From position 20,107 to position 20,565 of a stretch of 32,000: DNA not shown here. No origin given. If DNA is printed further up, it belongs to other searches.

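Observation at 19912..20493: Two tandem unannotated micro-genes encoding exported, metallothionein-like cysteine-dense peptides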

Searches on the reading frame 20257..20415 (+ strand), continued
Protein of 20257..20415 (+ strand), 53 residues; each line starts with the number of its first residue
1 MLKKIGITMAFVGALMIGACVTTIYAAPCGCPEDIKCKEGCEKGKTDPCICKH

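Call 45: search_protein_families(library=ncbifam, proteins=[L030:5684-6025:+, L030:4590-4871:+, L030:3403-4305:+, L030:2951-3277:+, L030:1997-2176:+, L030:6395-6691:+, L030:7321-8058:+], max_evalue=0.1)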
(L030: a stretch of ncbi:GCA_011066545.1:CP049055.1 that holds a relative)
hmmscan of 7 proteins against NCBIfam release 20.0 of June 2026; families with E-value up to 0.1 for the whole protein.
L030:5684-6025:+ (113 aa): 1 family
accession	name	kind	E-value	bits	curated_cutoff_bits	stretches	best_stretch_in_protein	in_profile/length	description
TIGR04401.1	TAT_Cys_rich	subfamily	1.2e-10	41.8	100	1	3-107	43-151/151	Csp1 family four helix bundle copper storage protein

L030:4590-4871:+ (93 aa): 1 family
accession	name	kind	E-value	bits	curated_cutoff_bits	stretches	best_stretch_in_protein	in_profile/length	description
TIGR00921.1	2A067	subfamily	0.066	11.2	351.9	1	17-78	328-387/733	hydrophobe/amphiphile efflux-3 (HAE3) family transporter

L030:3403-4305:+ (300 aa): 3 families
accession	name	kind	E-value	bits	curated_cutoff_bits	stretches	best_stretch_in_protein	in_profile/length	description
TIGR03469.1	HpnB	hypoth_equivalog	2.5e-06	26.8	379.25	0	178-211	42-75/386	hopene-associated glycosyltransferase HpnB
TIGR02007.1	fdx_isc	equivalog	0.0011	19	132.1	0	227-274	10-60/110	ISC system 2Fe-2S type ferredoxin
NF003976.0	PRK05469.1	subfamily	0.066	12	255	0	64-114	176-226/409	tripeptide aminopeptidase PepT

L030:2951-3277:+ (108 aa): 5 families
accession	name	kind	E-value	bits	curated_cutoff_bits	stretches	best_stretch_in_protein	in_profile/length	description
NF052504.1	sll1863_fam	domain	5e-26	90.7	35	1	16-108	1-93/93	sll1863 family stress response protein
NF041670.1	GvpQ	equivalog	6.6e-05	23.1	100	1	11-92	26-108/137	gas vesicle protein GvpQ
NF005875.0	PRK07819.1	subfamily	0.047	13.1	319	1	13-102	37-119/287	3-hydroxybutyryl-CoA dehydrogenase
TIGR00414.1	serS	equivalog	0.095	11.7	301.65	0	5-88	16-102/418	serine--tRNA ligase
NF047835.1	UbiqAccUbiK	equivalog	0.099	13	100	0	15-67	24-74/91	ubiquinone biosynthesis accessory factor UbiK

L030:1997-2176:+ (59 aa): 2 families
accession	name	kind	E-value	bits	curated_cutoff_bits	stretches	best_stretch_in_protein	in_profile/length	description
NF007748.0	PRK10428.1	equivalog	9.7e-07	28.7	113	1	6-55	3-52/69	hypothetical protein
NF050175.1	MBP-1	equivalog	9.7e-06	25.8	80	1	2-41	5-44/78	microaggregate-binding protein 1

L030:6395-6691:+ (98 aa): 0 families

L030:7321-8058:+ (245 aa): 4 families
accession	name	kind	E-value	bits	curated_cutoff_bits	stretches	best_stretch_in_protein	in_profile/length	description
NF005594.0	PRK07326.1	equivalog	0.016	14.7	271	1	154-220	50-115/237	SDR family oxidoreductase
NF006073.0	PRK08219.1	equivalog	0.02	14.6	218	1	149-221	34-105/227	SDR family oxidoreductase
NF012208.0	SDR_dihy_bifunc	exception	0.028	14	325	1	147-224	36-113/233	bifunctional dihydropteridine reductase/dihydrofolate reductase TmpR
NF005474.0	PRK07074.1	equivalog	0.091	12.4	361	0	133-228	23-119/259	SDR family oxidoreductase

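Call 60: predict_structure(alignment_id=A1)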
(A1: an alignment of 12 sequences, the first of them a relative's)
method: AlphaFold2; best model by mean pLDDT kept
length: 53 residues; sequences in the alignment: 12
mean_pLDDT: 62.5   pTM: 0.25
mean pLDDT of the five models: 62.5, 59.2, 53.2, 52.4, 52.3
residues with pLDDT >= 90: 0; 70-90: 8; 50-70: 45; < 50: 0
segments of 3 or more residues with pLDDT < 50: none
pLDDT, mean of each block of 10 residues (from residue 1): 61 71 59 63 59 57
secondary structure, 60 per line:
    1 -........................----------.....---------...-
elements in order: H2-25 H36-40

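Call 65: find_encoding_contigs(protein=P0014, flank=6000, max_places=2)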
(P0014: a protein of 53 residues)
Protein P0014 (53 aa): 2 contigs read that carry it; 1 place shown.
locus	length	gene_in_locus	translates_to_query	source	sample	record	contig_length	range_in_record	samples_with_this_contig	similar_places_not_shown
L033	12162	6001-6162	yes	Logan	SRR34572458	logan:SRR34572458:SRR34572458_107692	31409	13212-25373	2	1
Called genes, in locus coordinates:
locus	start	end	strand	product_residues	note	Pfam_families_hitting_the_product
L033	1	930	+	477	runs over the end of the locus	PF00890:FAD_binding_2 (faint), PF01134:GIDA, PF01266:DAO (faint), PF07992:Pyr_redox_2, PF12831:FAD_oxidored, PF13738:Pyr_redox_3, PF00070:Pyr_redox, PF02852:Pyr_redox_dim, +3 more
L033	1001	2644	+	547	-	PF02776:TPP_enzyme_N, PF00205:TPP_enzyme_M, PF02775:TPP_enzyme_C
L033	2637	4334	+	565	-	PF00343:Phosphorylase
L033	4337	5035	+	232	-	PF00702:Hydrolase, PF12710:HAD, PF13419:HAD_2, PF13242:Hydrolase_like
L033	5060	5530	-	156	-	PF07977:FabA, PF22818:ApeI-like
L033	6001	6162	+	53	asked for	-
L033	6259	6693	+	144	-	PF00572:Ribosomal_L13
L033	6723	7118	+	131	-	PF00380:Ribosomal_S9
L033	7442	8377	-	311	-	PF01073:3Beta_HSD, PF01370:Epimerase, PF02719:Polysacc_synt_2, PF04321:RmlD_sub_bind, PF13460:NAD_binding_10, PF16363:GDP_Man_Dehyd, PF07993:NAD_binding_4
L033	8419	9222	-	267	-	PF19567:CpsB_CapC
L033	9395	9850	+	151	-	PF03965:Penicillinase_R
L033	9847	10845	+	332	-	PF05569:Peptidase_M56, PF01435:Peptidase_M48 (weak)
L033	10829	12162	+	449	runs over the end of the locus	PF02321:OEP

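Call 66: find_encoding_contigs(protein=P0018, flank=6000, max_places=2)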
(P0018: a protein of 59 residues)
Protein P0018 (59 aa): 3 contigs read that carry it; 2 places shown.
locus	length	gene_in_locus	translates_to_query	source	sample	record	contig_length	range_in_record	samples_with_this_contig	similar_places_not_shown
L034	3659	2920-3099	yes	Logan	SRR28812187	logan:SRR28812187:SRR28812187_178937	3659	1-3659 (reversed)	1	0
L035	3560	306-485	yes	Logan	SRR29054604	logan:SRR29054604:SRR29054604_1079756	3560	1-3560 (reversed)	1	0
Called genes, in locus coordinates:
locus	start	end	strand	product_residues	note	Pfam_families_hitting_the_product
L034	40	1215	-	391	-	PF00155:Aminotran_1_2, PF01053:Cys_Met_Meta_PP (faint)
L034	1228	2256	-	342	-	PF08240:ADH_N, PF16912:Glu_dehyd_C, PF00107:ADH_zinc_N, PF13602:ADH_zinc_N_2 (weak)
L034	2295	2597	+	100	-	-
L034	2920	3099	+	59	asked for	-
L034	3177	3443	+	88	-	-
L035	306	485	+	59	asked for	-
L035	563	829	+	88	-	-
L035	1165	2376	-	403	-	PF00128:Alpha-amylase (faint), PF21331:Isoamylase_C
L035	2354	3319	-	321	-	PF02922:CBM_48, PF00128:Alpha-amylase (weak)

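Call 80: find_related_loci(query=A4, collection=metagenome_contigs, flank=8000)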
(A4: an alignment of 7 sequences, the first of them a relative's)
Query A4 (59 aa) in metagenome_contigs; peptide patterns used: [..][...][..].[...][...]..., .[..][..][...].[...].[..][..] (x = any residue, [..] = any of these).
285 stretches matched a pattern; 8 encode a relative of the query (tblastn E <= 1e-3); 8 distinct loci.
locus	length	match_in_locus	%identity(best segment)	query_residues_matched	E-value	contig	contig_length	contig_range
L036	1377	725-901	97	1-59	2e-36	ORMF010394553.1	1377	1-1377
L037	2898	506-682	92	1-59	7e-35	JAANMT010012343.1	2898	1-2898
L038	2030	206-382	93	1-59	5e-35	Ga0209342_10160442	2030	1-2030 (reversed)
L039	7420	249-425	93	1-59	5e-35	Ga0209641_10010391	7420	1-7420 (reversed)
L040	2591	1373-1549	93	1-59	8e-34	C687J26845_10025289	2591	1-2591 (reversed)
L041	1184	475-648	92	1-59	1e-33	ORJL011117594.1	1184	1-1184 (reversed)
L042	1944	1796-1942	100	1-49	9e-30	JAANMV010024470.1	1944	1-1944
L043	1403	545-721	58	1-59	1e-20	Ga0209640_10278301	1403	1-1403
